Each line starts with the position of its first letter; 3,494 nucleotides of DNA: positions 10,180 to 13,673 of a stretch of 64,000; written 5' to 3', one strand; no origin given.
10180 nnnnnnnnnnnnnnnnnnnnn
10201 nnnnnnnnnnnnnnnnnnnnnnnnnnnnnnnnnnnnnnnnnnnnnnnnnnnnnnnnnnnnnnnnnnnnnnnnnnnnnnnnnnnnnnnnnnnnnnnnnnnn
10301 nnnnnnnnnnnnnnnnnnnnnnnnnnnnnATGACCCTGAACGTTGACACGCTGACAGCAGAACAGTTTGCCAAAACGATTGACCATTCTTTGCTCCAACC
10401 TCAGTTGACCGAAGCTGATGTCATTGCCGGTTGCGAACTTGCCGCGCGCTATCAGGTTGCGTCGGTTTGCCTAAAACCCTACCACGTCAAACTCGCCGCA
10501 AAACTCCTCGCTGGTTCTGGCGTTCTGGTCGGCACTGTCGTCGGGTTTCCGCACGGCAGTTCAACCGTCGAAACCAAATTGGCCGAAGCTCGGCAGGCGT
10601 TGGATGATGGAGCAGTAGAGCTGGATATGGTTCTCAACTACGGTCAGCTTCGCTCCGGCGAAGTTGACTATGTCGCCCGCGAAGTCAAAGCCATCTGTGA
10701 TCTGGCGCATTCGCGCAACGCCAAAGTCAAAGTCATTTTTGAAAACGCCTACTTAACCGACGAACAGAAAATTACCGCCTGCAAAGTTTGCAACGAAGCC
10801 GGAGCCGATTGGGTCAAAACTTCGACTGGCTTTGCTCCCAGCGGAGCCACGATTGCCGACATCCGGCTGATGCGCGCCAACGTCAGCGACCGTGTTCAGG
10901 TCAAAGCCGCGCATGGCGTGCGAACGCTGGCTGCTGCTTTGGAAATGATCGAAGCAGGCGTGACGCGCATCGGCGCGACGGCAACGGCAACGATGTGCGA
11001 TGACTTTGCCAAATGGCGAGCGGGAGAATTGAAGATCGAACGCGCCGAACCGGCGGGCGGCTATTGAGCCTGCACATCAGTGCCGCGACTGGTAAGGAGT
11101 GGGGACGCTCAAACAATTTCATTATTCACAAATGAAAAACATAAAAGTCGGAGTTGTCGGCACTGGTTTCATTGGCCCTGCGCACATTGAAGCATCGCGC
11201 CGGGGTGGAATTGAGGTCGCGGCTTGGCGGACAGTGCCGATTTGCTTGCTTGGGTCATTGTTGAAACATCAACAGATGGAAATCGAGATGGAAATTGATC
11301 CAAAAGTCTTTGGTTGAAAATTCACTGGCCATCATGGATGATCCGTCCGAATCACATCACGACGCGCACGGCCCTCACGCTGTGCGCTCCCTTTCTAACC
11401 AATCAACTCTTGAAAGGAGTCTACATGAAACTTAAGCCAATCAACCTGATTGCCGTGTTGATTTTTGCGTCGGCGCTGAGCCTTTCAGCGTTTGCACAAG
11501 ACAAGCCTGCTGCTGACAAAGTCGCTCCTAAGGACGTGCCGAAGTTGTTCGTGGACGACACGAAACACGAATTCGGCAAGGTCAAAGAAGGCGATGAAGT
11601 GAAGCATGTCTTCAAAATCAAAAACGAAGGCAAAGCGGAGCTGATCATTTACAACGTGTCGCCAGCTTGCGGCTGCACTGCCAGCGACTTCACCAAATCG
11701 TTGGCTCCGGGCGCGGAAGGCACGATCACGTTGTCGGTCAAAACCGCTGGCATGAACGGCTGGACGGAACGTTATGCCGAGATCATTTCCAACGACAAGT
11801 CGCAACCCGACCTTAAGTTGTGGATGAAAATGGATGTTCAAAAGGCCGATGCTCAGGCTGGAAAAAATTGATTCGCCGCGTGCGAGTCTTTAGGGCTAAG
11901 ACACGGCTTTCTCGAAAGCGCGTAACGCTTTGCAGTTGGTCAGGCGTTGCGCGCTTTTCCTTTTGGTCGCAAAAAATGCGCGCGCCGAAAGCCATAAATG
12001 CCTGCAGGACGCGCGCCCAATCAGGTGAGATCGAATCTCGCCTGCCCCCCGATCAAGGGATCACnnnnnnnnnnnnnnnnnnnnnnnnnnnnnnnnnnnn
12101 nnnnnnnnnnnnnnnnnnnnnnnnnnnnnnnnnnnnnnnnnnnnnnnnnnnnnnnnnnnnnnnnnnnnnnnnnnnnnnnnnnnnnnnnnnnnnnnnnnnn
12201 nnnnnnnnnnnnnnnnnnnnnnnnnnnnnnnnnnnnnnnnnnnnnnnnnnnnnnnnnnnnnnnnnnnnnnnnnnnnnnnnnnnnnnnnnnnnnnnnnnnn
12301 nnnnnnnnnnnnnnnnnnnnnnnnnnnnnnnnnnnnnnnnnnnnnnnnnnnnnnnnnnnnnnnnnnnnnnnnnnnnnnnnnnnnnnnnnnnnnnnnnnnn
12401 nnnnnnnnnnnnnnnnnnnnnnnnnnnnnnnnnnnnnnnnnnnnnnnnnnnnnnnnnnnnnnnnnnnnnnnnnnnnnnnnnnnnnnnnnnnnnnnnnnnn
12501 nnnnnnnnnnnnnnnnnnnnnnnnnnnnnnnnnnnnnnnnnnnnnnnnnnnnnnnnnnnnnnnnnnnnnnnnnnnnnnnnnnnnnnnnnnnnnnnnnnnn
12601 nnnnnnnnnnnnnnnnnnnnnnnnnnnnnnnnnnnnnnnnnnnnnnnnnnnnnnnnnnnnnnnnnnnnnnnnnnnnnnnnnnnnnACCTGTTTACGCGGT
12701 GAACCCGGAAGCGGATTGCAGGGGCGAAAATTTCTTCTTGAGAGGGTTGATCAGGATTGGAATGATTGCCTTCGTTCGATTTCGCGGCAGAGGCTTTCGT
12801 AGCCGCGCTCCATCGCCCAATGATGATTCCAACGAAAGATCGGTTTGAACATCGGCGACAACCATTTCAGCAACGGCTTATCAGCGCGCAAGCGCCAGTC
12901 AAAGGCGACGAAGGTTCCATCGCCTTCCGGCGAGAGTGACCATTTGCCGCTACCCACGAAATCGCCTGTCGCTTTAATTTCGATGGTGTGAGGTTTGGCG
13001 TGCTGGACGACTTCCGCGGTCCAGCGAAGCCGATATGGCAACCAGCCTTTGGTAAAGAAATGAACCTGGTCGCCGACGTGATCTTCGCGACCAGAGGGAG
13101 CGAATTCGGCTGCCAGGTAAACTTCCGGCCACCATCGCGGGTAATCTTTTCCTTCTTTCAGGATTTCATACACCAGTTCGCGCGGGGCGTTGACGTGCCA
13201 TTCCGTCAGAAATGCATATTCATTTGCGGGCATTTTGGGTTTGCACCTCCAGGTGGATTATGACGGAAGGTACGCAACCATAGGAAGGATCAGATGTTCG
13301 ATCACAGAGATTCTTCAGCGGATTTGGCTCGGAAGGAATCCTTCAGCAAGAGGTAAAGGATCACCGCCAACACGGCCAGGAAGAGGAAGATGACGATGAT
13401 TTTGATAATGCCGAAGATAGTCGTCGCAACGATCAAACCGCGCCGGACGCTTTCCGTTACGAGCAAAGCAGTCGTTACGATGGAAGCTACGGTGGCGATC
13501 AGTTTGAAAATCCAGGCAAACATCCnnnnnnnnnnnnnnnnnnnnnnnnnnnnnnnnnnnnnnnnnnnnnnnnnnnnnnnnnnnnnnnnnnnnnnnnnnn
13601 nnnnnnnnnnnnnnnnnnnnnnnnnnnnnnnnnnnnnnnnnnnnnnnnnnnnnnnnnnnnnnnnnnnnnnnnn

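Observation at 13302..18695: ECF sigma-controlled Lia-like envelope module: sigma, anti-sigma, zinc-ribbon 4-TM protein, LiaF-like DUF4097 protein, small 2-TM protein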

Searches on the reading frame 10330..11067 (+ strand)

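Call 55: search_protein_families(library=pfam, proteins=[window:10330-11067:+], max_evalue=0.001)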
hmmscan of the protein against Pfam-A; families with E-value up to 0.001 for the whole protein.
window:10330-11067:+ (245 aa): 1 family
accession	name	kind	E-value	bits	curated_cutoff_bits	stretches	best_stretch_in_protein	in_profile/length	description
PF01791.15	DeoC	-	5.5e-16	59.3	23.8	1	15-215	4-216/229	DeoC/LacD family aldolase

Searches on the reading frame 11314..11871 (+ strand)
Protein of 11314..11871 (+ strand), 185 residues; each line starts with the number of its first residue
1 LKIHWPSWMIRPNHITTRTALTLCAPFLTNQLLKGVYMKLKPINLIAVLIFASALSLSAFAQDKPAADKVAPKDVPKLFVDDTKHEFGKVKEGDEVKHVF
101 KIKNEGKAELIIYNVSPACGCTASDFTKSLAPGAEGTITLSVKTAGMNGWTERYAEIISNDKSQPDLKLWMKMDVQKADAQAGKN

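Call 55: search_protein_families(library=pfam, proteins=[window:11314-11871:+], max_evalue=0.001)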
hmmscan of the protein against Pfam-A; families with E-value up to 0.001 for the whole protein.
window:11314-11871:+ (185 aa): 2 families
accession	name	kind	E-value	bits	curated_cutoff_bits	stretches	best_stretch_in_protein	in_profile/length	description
PF07610.17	DUF1573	-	5.7e-22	78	26.1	1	80-172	3-95/98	Protein of unknown function (DUF1573)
PF22544.2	HYDIN_VesB_CFA65-like_Ig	-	2.4e-11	44.2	25.5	1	76-169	1-95/100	HYDIN/CFA65/VesB-like, Ig-like domain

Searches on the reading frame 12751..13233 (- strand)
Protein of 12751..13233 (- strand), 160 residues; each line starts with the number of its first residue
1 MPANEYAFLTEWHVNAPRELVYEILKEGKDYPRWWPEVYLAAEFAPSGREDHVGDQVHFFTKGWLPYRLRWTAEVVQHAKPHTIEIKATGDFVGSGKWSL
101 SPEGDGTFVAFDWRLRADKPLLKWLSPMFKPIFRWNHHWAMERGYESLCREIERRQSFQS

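Call 3: search_protein_families(library=pfam, proteins=[window:12751-13233:-], max_evalue=0.1)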
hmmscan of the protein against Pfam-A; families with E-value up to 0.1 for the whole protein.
window:12751-13233:- (160 aa): 3 families
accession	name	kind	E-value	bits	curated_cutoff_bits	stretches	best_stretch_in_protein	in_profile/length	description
PF10604.15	Polyketide_cyc2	-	5.4e-11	43.4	27.4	1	12-151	8-140/142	Polyketide cyclase / dehydrase and lipid transport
PF03364.25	Polyketide_cyc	-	1e-05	26.2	23.4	1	14-126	1-110/126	Polyketide cyclase / dehydrase and lipid transport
PF08327.17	AHSA1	-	0.0043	17.7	22.1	1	15-114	1-97/125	Activator of Hsp90 ATPase homolog 1-like protein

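Call 4: search_protein_families(library=ncbifam, proteins=[window:12751-13233:-], max_evalue=0.1)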
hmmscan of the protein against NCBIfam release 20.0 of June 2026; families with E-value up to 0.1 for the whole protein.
window:12751-13233:- (160 aa): 1 family
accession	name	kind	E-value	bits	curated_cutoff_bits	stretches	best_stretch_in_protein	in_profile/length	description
NF047583.1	LIC10604_fam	equivalog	0.014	15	200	0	10-39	33-62/161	LIC10604 family protein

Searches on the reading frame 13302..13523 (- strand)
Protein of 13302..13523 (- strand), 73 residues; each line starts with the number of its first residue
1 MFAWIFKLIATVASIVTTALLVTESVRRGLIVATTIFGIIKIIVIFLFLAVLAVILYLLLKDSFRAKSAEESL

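Call 3: search_protein_families(library=pfam, proteins=[window:13302-13523:-], max_evalue=0.1)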
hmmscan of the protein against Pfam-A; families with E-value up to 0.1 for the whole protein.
window:13302-13523:- (73 aa): 0 families

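Call 4: search_protein_families(library=ncbifam, proteins=[window:13302-13523:-], max_evalue=0.1)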
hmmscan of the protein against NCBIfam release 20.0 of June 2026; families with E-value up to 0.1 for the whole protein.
window:13302-13523:- (73 aa): 2 families
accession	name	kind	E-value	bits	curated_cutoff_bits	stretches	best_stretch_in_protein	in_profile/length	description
NF043065.1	MMSYN1_0478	equivalog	0.0065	16.4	170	1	5-68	7-72/190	MFS transporter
NF038216.1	ABZJ_00895_fam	subfamily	0.094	12.6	33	1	2-58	66-122/134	ABZJ_00895 family protein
